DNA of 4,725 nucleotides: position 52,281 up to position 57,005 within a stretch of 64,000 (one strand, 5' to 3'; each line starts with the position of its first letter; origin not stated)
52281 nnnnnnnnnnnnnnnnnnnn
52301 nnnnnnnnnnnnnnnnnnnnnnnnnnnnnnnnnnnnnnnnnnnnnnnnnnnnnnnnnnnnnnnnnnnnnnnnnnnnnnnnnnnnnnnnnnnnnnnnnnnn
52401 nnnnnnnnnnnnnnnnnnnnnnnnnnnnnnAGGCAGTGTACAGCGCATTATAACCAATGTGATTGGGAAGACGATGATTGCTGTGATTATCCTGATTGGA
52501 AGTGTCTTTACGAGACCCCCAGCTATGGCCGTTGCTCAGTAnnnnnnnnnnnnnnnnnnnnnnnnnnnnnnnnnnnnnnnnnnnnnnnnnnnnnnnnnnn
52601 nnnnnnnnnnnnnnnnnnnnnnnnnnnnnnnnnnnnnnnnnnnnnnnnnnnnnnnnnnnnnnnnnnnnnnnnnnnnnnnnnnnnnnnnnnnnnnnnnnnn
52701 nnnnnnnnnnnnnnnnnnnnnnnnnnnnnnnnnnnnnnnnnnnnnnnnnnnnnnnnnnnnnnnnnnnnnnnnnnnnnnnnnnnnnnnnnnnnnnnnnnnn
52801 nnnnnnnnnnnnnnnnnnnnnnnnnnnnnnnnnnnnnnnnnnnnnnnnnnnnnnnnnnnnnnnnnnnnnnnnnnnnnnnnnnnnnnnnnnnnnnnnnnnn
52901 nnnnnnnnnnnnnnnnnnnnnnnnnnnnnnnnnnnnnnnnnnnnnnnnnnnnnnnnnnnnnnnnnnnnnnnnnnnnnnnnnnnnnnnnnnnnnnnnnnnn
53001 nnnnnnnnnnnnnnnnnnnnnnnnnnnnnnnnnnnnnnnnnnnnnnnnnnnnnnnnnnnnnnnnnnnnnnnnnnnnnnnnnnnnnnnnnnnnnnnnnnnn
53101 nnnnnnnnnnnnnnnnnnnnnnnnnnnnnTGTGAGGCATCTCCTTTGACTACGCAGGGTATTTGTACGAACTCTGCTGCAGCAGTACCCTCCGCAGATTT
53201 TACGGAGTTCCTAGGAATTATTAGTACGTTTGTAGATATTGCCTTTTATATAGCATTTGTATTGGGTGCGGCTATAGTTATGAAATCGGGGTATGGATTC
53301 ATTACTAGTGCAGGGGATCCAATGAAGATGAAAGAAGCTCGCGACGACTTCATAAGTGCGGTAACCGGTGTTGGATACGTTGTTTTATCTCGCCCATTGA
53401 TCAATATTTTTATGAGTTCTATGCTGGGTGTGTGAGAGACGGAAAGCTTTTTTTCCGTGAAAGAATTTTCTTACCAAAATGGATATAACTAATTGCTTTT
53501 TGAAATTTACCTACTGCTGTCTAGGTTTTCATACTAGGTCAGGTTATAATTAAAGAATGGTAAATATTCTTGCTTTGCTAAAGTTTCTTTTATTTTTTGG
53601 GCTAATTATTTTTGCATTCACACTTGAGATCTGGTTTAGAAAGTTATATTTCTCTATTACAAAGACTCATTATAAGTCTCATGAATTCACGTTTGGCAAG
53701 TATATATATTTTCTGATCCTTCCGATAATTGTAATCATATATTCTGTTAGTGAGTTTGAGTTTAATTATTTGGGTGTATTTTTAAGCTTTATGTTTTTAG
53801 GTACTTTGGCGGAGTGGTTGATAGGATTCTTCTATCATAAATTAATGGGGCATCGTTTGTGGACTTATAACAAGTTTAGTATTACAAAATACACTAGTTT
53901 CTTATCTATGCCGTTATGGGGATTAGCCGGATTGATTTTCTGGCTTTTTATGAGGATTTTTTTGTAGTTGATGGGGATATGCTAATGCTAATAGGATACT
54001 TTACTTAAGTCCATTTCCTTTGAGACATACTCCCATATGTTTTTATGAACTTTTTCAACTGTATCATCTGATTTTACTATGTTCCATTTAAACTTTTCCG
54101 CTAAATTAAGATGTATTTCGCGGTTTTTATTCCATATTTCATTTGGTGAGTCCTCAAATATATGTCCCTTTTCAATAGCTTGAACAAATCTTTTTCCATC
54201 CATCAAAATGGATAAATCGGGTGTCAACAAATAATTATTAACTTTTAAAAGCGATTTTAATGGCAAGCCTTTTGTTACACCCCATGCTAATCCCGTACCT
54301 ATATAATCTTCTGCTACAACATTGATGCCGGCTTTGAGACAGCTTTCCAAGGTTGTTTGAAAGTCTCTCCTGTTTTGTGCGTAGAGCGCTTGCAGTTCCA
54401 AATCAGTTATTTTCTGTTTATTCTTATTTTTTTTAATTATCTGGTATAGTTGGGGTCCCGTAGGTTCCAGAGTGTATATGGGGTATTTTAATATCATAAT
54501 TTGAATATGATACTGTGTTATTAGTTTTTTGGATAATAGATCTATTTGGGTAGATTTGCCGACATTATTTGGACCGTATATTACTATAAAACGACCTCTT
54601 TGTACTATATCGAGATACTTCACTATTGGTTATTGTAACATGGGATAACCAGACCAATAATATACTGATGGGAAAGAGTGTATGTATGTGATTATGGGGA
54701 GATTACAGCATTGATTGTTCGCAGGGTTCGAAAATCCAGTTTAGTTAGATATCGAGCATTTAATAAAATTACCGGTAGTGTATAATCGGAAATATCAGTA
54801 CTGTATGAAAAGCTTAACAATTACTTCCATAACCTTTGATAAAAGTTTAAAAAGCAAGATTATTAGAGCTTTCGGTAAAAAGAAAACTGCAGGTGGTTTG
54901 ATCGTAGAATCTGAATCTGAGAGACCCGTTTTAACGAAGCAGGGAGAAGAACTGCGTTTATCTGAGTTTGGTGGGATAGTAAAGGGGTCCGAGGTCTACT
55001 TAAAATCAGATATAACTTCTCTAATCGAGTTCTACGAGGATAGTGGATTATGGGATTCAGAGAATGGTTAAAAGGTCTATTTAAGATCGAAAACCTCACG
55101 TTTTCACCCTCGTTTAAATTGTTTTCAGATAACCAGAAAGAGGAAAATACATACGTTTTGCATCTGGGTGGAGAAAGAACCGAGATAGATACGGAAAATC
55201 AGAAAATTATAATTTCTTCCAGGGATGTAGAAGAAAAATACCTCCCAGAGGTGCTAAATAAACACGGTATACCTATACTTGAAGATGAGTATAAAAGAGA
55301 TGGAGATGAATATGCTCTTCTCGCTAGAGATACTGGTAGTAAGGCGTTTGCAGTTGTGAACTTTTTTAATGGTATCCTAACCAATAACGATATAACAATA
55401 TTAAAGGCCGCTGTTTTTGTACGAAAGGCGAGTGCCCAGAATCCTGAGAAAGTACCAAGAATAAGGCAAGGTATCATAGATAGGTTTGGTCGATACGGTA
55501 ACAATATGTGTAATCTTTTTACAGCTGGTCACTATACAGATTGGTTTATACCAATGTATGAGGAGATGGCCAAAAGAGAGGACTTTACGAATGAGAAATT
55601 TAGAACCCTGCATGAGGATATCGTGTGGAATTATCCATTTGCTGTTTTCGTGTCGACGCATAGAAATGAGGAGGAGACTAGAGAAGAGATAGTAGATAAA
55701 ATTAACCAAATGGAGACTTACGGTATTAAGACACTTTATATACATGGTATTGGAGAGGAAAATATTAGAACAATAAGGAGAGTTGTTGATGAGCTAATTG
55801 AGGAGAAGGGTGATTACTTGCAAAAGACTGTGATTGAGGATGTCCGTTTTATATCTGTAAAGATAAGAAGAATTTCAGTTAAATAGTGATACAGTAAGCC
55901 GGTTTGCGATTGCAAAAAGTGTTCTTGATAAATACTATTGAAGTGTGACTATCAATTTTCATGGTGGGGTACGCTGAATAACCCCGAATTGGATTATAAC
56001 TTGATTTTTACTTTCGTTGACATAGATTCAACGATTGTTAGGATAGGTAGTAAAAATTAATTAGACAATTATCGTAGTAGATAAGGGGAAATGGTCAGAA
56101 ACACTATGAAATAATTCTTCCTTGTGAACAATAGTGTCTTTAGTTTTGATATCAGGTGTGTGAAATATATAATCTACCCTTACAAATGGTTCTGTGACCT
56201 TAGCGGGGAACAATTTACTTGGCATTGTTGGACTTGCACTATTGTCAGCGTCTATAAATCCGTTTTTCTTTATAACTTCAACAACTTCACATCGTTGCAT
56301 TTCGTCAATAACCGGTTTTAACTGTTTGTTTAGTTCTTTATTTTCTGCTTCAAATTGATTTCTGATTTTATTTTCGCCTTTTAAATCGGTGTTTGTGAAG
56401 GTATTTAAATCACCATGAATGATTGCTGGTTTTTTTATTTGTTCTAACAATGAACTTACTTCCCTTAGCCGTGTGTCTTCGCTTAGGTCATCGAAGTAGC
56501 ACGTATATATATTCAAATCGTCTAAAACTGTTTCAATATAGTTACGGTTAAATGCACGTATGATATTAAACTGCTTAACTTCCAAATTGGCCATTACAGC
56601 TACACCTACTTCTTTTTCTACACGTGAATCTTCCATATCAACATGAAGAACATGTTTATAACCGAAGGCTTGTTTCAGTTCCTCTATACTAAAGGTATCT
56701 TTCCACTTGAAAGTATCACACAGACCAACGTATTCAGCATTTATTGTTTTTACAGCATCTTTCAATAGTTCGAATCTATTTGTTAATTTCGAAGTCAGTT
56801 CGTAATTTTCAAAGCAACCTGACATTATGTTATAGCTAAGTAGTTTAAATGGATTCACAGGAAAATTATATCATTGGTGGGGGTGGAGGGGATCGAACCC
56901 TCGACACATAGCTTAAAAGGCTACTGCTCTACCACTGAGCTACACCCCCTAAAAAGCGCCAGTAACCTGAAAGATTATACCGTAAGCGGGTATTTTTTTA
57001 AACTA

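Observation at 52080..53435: Membrane-anchored protein built from nine six-cysteine modules (C-x5-6-CC-x4-6-C-x4-10-C-x2-3-C)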

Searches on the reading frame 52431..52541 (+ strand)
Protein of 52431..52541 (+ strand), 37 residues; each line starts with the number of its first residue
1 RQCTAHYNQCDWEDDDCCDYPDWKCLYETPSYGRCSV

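Call 32: search_protein_families(library=pfam, alignment_id=A1, max_evalue=10)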
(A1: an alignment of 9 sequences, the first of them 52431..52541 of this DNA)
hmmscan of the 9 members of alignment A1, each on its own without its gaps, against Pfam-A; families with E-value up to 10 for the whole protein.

A. member 1, window:52431-52541:+ (37 aa): 2 families
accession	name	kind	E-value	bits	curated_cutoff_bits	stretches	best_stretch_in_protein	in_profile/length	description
PF02819.20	Toxin_9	-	0.3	11.9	21.3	1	3-24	1-22/43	Spider toxin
PF02950.22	Conotoxin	-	3.6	9.1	25.1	1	1-26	48-70/75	Conotoxin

B. families by the number of members that match (of 9 scanned): 8 families
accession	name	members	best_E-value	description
PF07740.17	Toxin_12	3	0.00024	Ion channel inhibitory toxin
PF08093.16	Toxin_23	2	0.1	Magi 5 toxic peptide family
PF02950.22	Conotoxin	2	2.8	Conotoxin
PF04706.18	Dickkopf_N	1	0.033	Dickkopf N-terminal cysteine-rich region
PF10736.14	DUF2527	1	0.075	Protein of unknown function (DUF2627)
PF21797.2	CycT2-like_C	1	0.076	Cyclin-T2-like, C-terminal domain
PF02819.20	Toxin_9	1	0.3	Spider toxin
PF08116.16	Toxin_29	1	2.3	PhTx neurotoxin family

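Call 33: search_solved_structures(query=A1, max_evalue=10, show_alignments=5)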
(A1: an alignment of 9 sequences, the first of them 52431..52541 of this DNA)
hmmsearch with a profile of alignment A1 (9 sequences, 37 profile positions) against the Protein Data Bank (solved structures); distinct sequences matched with E-value up to 10: 23.
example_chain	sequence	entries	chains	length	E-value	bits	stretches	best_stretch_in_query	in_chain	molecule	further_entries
7l2m_E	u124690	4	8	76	6.3e-06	29.5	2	2-24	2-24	Tau-theraphotoxin-Hs1a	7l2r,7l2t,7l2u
6cuc_A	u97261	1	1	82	8e-06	29.2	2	2-25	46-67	Tau-theraphotoxin-Hs1a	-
5irx_E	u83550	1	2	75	1.4e-05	28.4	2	2-25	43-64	Tau-theraphotoxin-Hs1a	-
2naj_A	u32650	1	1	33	0.0043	20.4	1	3-25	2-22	Tau-theraphotoxin-Hs1a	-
2n9z_A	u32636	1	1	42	0.019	18.4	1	2-24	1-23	Tau-theraphotoxin-Hs1a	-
2lqa_A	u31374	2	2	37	0.033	17.6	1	3-35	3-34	Asteropsin A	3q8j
2lzx_A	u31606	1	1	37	0.043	17.2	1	3-35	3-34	Asteropsin B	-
1emx_A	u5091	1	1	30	0.054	16.9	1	2-25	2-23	HETEROPODATOXIN 2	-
2mau_A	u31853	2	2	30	0.13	15.7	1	3-35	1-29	Wrightide R1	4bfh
1niy_A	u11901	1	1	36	0.24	14.8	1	2-25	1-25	HAINANTOXIN-IV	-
8f2f_A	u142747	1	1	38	0.48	13.9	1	3-29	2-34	Neurotoxin lambda-MeuTx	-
7anq_A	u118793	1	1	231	0.65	13.5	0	3-26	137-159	Proprotein convertase subtilisin/kexin type 9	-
1ryg_A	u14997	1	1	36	0.72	13.3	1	2-25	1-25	Hainantoxin-IV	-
1ryv_A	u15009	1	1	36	0.74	13.3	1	2-25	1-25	Hainantoxin-IV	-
7a64_A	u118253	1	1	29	0.93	13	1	9-25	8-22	Tsp1a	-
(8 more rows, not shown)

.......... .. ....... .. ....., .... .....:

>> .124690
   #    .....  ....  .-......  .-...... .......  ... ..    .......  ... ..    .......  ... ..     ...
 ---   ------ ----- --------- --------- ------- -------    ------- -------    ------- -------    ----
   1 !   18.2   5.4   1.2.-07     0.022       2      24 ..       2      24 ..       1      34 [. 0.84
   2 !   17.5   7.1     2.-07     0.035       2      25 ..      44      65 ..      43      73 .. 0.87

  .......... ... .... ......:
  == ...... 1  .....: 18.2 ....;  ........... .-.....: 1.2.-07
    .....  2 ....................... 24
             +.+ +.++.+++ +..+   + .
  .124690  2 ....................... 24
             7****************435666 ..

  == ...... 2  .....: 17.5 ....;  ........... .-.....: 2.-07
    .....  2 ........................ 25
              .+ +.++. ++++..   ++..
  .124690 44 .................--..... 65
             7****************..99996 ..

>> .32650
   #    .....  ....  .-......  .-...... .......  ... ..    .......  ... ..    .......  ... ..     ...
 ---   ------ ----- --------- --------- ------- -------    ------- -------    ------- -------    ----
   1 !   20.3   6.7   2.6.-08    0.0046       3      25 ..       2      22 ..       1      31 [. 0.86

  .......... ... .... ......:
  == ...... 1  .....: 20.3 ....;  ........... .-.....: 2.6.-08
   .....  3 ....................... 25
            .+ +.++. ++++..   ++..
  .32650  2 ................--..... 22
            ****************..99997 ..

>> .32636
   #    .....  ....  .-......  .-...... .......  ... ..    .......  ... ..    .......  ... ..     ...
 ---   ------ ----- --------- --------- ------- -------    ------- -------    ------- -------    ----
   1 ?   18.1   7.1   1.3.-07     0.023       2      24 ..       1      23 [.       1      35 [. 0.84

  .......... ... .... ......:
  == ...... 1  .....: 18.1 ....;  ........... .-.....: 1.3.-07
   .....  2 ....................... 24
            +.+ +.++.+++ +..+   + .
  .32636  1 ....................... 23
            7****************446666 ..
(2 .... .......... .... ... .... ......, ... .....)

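Call 50: predict_structure(alignment_id=A1)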
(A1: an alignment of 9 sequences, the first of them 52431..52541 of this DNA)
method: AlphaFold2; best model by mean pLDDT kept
length: 37 residues; sequences in the alignment: 9
mean_pLDDT: 70.5   pTM: 0.42
mean pLDDT of the five models: 70.5, 69.7, 69.4, 69.3, 66.3
residues with pLDDT >= 90: 0; 70-90: 21; 50-70: 14; < 50: 2
segments of 3 or more residues with pLDDT < 50: none
pLDDT, mean of each block of 10 residues (from residue 1): 59 70 78 77
secondary structure, 60 per line:
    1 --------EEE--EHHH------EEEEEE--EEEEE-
elements in order: E9-11 E24-29 E32-36

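Call 54: fold_search(model_id=the predicted structure, library=pdb)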
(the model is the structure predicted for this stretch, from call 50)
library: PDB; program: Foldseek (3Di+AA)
matches with E <= 10: 36; with E <= 0.001: 0
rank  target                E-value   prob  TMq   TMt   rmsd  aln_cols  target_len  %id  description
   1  7rz3_MODEL_1_A        8.4e-01  0.54  0.57  0.30   4.1        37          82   32  The solution structure of remipede double-ICK toxin phi-Xibalbin3-Xt3a (released 2022-08-31)
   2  1cbh                  2.5e+00  0.13  0.39  0.40   1.1        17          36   24  DETERMINATION OF THE THREE-DIMENSIONAL STRUCTURE OF THE C-TERMINAL DOMAIN OF CELLOBIOHYDROLASE I FROM TRICHODERMA REESEI (released 1990-01-15)
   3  5x39_MODEL_1_A        3.2e+00  0.13  0.41  0.41   0.9        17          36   24  Solution structure of the Family 1 carbohydrate-binding module Q2A mutant with mannosylated Ser3 (released 2017-05-31)
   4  4qi7_A                3.7e+00  0.10  0.38  0.02   1.1        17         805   24  Cellobiose dehydrogenase from Neurospora crassa, NcCDH (released 2015-07-15)
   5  8r7c_F                3.9e+00  0.14  0.47  0.03   2.6        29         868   17  MutSbeta bound to compound CHDI-00915542 in the canonical DNA-mismatch bound form (released 2024-11-27)
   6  3w3y_A                3.9e+00  0.05  0.35  0.03   6.6        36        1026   17  Crystal structure of Kap121p bound to Nup53p (released 2013-04-10)
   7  7yhf_MODEL_1_A        4.2e+00  0.13  0.41  0.42   0.8        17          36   24  Solution structure of S3C mutant of carbohydrate binding module (CBM) of the glycoside hydrolase Family 7 cell (released 2023-07-19)
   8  4qi4_A                4.5e+00  0.10  0.39  0.03   1.1        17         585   24  Dehydrogenase domain of Myriococcum thermophilum cellobiose dehydrogenase, MtDH (released 2015-07-15)
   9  8r7c_B                4.8e+00  0.12  0.47  0.03   2.5        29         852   17  MutSbeta bound to compound CHDI-00915542 in the canonical DNA-mismatch bound form (released 2024-11-27)
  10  8omq_B                4.8e+00  0.10  0.46  0.05   4.6        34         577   15  DNA-unbound MutSbeta-ATP complex (straight clamp form) (released 2023-05-24)
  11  8r7e_B                5.2e+00  0.12  0.47  0.03   2.5        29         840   17  MutSbeta bound to compound CHDI-00898647 in the canonical DNA-mismatch bound form (released 2024-11-27)
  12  8r7e_F                5.5e+00  0.11  0.47  0.03   2.5        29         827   17  MutSbeta bound to compound CHDI-00898647 in the canonical DNA-mismatch bound form (released 2024-11-27)
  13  4qi6                  5.5e+00  0.09  0.40  0.02   1.0        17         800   24  Cellobiose dehydrogenase from Myriococcum thermophilum, MtCDH (released 2015-07-15)
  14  8r7v_B                5.5e+00  0.08  0.42  0.03   2.9        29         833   17  MutSbeta bound to compound CHDI-00898647 in the canonical DNA-mismatch bound form (released 2024-10-30)
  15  3w3u                  5.5e+00  0.03  0.29  0.02   2.2        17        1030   24  Crystal structure of Kap121p mutant R349A/Q350A/D353A/E396A/N430K/D438A/N477A (released 2013-04-10)
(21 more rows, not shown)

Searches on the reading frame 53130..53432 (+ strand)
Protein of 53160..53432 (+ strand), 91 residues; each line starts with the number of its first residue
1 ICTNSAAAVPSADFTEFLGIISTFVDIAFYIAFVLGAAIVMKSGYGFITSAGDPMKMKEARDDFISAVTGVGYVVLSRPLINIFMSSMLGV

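Call 11: find_homologous_proteins(query=window:53160-53432:+, max_evalue=0.001)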
Query window:53160-53432:+: 3 candidates shared short words with the query, none scored E <= 0.001.

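Call 48: search_solved_structures(query=window:53175-53432:+, max_evalue=10, show_alignments=3)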
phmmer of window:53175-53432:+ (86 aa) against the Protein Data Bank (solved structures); distinct sequences matched with E-value up to 10: 0.

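Call 64: search_protein_families(library=pfam, proteins=[window:53175-53432:+], max_evalue=0.01)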
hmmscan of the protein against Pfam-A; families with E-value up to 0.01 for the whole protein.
window:53175-53432:+ (86 aa): 1 family
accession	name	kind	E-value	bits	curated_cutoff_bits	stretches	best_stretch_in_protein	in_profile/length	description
PF18895.5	T4SS_pilin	-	1.2e-06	28.9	26.6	1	14-76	7-68/71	Type IV secretion system pilin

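Call 83: search_protein_families(library=ncbifam, proteins=[window:53175-53432:+, window:53130-53432:+], max_evalue=10)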
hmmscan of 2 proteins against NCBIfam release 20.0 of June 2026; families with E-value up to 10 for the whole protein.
window:53175-53432:+ (86 aa): 1 family
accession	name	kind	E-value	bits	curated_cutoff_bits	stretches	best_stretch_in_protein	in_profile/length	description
NF045849.1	ICE_MMCAP2_0565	equivalog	0.0025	17.5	40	1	15-82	12-79/80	Mbov_0395 family pilin-like conjugal transfer protein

window:53130-53432:+ (101 aa): 1 family
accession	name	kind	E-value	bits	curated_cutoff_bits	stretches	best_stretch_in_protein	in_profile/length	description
NF045849.1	ICE_MMCAP2_0565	equivalog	0.0039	16.8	40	1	30-97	12-79/80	Mbov_0395 family pilin-like conjugal transfer protein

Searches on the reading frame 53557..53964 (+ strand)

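Call 9: search_protein_families(library=pfam, proteins=[window:53557-53964:+], max_evalue=0.001)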
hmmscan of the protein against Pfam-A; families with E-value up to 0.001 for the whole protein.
window:53557-53964:+ (136 aa): 1 family
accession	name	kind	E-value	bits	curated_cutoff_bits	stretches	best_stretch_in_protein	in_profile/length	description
PF06541.16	ABC_trans_CmpB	-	4.3e-06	27.4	25.9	1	29-132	15-116/151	Putative ABC-transporter type IV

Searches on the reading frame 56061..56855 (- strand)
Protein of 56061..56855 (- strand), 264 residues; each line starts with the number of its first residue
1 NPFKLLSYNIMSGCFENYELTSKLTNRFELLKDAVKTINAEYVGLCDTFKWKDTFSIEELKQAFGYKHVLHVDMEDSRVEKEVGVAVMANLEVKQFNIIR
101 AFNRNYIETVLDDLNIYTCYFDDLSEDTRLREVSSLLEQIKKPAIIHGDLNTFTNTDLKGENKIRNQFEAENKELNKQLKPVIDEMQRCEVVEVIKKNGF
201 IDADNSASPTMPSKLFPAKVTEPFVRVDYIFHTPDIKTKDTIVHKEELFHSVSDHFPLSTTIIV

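Call 9: search_protein_families(library=pfam, proteins=[window:56061-56855:-], max_evalue=0.001)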
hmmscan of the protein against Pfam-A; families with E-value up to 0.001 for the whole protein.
window:56061-56855:- (264 aa): 1 family
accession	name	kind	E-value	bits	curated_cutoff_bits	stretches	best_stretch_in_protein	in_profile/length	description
PF03372.29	Exo_endo_phos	-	0.00011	22.5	24.5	1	7-255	2-225/225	Endonuclease/Exonuclease/phosphatase family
